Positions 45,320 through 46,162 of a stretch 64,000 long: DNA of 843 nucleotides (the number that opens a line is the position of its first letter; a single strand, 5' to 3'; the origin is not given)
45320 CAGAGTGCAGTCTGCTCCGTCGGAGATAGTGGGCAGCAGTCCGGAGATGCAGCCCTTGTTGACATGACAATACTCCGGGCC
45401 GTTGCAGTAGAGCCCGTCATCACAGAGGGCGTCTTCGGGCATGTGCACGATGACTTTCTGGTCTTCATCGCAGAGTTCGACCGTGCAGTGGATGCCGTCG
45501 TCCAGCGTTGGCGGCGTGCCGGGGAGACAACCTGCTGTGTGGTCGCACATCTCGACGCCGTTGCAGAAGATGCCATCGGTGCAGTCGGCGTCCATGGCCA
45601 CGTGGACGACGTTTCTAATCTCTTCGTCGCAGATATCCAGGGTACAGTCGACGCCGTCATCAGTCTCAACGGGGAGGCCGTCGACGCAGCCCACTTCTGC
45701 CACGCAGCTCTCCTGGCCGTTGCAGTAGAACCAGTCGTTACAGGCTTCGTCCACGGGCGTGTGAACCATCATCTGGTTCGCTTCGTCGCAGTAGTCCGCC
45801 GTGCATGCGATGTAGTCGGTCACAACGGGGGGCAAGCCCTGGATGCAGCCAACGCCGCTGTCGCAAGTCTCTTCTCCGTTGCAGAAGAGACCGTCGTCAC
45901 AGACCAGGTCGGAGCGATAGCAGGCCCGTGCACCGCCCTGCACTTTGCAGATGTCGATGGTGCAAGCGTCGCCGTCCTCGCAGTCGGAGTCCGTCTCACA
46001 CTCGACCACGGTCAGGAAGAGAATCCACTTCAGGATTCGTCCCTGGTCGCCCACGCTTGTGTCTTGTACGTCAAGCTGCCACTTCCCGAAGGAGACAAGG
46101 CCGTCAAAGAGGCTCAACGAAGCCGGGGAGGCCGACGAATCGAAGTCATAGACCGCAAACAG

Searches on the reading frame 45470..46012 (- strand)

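Call 45: search_protein_families(library=pfam, proteins=[window:45470-46012:-], max_evalue=1)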
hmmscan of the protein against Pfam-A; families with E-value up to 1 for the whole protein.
window:45470-46012:- (181 aa): 5 families
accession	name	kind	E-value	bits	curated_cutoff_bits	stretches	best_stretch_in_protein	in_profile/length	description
PF00526.23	Dicty_CTDC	-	3.1e-05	24.1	27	2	10-27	1-18/24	Dictyostelium (slime mold) repeat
PF20514.4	ROXA-like_wH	-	0.047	14.1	22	0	24-49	50-72/119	ROXA-like winged helix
PF14230.11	DUF4333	-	0.06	14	27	1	101-135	36-69/78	Domain of unknown function (DUF4333)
PF23416.1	DUF7107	-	0.1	13.4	24.6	1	3-22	27-46/48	Domain of unknown function (DUF7107)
PF19294.4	DACZ_N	-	0.95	9.6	24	1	110-149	75-114/125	Diadenylate cyclase, N-terminal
